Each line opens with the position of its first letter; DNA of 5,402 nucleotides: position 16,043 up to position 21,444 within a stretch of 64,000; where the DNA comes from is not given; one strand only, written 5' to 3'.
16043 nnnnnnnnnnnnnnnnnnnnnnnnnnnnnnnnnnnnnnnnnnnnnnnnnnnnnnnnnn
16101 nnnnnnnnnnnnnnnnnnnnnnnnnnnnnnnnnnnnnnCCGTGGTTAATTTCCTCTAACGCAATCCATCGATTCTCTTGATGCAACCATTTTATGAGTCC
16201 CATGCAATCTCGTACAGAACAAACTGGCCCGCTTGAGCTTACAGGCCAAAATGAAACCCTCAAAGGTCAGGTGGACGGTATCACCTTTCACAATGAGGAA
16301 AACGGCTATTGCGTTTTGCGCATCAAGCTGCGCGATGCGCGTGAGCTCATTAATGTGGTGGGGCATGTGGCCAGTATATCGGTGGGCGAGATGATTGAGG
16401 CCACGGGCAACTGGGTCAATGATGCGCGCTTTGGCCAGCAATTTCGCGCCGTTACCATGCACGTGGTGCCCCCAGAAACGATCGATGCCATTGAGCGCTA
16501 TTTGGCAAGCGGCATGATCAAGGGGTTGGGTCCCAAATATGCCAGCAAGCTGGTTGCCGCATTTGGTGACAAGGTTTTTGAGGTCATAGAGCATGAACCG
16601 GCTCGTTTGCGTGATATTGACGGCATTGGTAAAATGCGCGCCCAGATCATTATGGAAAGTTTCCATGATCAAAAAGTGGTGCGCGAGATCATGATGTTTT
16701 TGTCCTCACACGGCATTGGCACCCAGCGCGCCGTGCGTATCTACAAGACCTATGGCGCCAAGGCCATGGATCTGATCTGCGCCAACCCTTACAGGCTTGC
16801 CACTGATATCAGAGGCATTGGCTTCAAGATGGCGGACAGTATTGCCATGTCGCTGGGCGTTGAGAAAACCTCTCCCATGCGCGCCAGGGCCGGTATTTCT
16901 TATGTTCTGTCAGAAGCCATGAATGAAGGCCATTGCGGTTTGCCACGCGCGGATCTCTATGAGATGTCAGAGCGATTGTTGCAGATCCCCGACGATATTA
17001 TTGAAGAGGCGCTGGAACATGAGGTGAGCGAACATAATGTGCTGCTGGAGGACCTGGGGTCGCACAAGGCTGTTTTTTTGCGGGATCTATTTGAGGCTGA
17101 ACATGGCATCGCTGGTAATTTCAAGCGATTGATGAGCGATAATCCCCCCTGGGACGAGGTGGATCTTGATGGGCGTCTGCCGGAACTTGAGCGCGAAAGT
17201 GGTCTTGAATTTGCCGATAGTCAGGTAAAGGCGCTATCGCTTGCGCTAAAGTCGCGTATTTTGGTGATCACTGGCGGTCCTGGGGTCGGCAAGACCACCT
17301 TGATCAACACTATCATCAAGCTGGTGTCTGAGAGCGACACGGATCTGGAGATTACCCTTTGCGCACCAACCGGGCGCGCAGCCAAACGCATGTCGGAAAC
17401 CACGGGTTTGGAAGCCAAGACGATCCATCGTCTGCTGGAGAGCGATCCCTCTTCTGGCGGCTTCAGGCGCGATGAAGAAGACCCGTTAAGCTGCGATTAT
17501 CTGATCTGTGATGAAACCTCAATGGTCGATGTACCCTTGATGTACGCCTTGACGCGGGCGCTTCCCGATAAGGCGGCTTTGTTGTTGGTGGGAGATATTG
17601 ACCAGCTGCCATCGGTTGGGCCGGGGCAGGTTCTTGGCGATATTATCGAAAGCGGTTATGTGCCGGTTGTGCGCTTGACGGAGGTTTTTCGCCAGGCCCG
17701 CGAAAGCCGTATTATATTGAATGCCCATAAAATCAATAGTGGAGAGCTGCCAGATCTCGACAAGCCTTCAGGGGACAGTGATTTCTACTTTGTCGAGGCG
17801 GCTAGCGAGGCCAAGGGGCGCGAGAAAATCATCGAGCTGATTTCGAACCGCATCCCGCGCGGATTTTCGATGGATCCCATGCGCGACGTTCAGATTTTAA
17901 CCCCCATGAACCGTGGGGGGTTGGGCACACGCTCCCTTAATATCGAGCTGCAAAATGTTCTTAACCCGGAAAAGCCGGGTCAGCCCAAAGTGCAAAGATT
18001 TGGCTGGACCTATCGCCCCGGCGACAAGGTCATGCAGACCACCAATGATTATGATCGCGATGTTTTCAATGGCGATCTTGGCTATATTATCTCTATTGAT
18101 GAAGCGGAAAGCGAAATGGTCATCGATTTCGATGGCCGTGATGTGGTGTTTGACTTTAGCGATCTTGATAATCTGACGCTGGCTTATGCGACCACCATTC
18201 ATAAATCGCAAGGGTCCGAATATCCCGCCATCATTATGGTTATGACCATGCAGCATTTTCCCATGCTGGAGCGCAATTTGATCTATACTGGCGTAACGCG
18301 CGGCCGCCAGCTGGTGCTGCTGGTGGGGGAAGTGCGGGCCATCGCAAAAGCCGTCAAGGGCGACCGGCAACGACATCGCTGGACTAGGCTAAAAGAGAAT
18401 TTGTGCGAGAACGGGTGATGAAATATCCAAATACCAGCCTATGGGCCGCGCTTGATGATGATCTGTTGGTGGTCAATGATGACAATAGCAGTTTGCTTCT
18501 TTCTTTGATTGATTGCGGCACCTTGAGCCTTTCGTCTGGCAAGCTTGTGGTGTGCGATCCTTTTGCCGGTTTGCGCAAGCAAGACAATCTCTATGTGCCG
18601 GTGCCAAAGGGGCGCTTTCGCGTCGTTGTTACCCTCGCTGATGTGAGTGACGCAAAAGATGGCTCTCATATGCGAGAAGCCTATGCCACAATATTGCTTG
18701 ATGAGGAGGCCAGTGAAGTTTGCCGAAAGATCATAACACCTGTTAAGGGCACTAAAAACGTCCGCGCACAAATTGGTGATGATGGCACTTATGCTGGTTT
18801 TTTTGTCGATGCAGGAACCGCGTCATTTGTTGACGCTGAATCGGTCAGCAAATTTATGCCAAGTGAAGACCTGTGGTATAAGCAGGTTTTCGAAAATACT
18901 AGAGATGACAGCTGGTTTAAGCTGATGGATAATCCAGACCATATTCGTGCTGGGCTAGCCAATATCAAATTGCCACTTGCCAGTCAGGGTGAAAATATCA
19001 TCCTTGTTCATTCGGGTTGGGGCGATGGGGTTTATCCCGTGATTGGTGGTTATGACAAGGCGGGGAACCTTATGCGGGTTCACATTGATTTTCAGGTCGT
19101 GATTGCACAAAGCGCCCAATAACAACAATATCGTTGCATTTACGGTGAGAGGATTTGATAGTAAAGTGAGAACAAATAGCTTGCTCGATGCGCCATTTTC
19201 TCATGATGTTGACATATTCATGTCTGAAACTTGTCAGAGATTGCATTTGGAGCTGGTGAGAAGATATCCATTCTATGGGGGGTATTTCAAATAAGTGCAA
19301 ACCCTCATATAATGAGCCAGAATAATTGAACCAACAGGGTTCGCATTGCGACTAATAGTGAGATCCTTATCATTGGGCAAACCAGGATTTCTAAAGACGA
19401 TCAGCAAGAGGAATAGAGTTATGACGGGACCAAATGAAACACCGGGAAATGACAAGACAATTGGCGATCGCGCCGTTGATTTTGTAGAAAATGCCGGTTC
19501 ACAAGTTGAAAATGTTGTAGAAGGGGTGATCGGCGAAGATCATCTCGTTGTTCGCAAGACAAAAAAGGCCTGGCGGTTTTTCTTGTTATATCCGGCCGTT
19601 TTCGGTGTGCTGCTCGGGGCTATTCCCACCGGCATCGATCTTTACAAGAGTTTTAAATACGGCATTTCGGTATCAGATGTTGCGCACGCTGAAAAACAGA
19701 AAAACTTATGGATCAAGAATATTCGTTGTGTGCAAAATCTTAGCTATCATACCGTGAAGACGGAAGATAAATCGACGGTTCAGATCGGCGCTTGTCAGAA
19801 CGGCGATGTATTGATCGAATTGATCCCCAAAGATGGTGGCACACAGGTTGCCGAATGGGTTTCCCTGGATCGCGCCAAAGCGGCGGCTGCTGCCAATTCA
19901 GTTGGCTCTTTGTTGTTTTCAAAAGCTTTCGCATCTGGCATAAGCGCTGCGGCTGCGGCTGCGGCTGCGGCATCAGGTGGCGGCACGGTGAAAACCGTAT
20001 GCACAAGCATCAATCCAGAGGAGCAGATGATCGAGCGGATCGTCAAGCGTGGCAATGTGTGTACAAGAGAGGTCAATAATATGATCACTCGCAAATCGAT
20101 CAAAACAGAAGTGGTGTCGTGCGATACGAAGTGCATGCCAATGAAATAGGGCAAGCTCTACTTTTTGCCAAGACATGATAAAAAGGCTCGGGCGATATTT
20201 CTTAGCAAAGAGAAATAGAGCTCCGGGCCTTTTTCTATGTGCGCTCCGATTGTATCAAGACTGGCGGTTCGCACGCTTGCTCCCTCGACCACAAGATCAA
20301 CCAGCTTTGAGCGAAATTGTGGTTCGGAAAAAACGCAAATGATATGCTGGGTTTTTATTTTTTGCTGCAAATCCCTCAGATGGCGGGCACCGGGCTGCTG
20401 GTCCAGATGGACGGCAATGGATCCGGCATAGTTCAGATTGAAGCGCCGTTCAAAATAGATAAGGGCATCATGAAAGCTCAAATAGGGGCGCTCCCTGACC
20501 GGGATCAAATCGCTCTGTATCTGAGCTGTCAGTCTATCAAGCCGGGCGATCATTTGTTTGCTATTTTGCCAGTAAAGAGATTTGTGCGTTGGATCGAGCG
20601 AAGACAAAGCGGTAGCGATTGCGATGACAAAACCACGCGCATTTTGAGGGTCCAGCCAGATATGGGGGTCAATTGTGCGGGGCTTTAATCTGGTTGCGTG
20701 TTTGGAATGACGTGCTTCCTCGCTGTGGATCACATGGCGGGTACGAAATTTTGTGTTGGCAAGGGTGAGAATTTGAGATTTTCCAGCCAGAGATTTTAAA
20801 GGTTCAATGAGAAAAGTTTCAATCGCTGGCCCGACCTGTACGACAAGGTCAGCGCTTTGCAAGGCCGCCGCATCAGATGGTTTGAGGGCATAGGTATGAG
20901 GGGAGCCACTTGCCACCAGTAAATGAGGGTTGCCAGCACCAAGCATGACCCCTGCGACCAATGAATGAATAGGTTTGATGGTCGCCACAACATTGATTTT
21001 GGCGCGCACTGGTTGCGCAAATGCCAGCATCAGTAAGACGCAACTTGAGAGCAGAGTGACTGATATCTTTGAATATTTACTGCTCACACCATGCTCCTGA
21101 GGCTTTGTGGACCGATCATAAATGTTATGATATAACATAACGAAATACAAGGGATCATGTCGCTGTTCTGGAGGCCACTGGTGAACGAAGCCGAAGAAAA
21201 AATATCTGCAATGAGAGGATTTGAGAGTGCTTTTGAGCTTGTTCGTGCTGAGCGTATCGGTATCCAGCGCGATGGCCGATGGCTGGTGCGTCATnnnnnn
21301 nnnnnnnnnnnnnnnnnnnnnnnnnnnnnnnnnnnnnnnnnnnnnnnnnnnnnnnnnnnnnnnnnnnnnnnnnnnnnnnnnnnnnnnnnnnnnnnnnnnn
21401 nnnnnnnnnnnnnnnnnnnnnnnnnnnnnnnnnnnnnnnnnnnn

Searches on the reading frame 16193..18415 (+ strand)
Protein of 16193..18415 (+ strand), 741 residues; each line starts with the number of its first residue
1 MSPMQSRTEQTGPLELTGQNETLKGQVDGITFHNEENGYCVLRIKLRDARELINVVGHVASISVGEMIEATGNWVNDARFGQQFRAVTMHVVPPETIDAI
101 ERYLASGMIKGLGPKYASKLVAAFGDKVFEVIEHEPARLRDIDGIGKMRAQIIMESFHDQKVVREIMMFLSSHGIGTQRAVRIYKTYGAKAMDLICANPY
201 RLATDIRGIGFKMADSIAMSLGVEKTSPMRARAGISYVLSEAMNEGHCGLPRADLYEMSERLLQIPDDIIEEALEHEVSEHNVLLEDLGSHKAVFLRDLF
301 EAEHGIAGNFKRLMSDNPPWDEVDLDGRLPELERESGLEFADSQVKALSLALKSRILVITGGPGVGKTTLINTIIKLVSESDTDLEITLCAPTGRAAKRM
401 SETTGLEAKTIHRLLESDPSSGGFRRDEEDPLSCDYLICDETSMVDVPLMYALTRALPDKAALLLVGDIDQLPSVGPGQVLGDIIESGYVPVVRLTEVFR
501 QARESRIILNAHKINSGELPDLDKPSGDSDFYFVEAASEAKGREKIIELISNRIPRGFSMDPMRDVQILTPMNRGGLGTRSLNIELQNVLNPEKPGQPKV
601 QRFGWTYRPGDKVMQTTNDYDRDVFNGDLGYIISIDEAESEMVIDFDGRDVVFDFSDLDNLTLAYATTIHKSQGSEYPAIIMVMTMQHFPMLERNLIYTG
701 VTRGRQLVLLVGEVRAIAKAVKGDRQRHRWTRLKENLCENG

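Call 28: search_protein_families(library=pfam, proteins=[window:16193-18415:+], max_evalue=0.0001)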
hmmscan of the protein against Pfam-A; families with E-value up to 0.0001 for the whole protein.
window:16193-18415:+ (741 aa): 11 families
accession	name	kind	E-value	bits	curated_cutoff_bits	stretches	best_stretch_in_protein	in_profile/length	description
PF13245.12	AAA_19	-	2.6e-46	157.6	25.1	1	344-477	1-134/134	AAA domain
PF14490.11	HHH_RecD2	-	2.4e-38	130.3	27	1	160-248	2-91/92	ATP-dependent RecD2 DNA helicase HHH domain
PF13604.12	AAA_30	-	8.3e-37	127.2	27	1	341-520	3-174/191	AAA domain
PF23139.1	OB_YrrC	-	8.3e-24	83.8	27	1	21-94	2-76/76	ATP-dependent DNA helicase YrrC, OB-fold domain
PF18335.7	SH3_13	-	9.3e-24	83.4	41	1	582-646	1-65/65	ATP-dependent RecD-like DNA helicase SH3 domain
PF13538.12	UvrD_C_2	-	2.2e-17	63.1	27.4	1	663-711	1-52/52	UvrD-like helicase C-terminal domain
PF14520.12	HHH_5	-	3.3e-12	47.1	27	1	109-158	7-56/57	Helix-hairpin-helix domain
PF01443.25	Viral_helicase1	-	5.7e-07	30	21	0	357-473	1-98/228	Viral superfamily 1 RNA helicase core domain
PF13086.12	AAA_11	-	9.8e-07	29.2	27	0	340-398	2-66/257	AAA domain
PF12826.13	HHH_2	-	4.6e-05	23.9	27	0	109-162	8-60/64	Helix-hairpin-helix motif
PF24883.2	NPHP3_N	-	8.3e-05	23.3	24.8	0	353-419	21-84/164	Nephrocystin 3, N-terminal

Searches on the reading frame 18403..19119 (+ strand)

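Call 28: search_protein_families(library=pfam, proteins=[window:18403-19119:+], max_evalue=0.0001)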
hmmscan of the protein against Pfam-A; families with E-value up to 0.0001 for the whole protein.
window:18403-19119:+ (239 aa): 1 family
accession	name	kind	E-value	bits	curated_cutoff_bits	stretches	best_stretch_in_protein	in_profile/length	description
PF14025.11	DUF4241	-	3.2e-31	109.4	27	1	41-227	1-188/189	Protein of unknown function (DUF4241)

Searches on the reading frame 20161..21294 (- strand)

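Call 13: search_protein_families(library=pfam, proteins=[window:20161-21294:-], max_evalue=0.001)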
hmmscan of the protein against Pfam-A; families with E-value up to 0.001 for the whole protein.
window:20161-21294:- (378 aa): 1 family
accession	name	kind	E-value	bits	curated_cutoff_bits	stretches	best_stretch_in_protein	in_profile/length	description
PF01297.22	ZnuA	-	9.7e-58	196.1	29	1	102-371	1-260/263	Zinc-uptake complex component A periplasmic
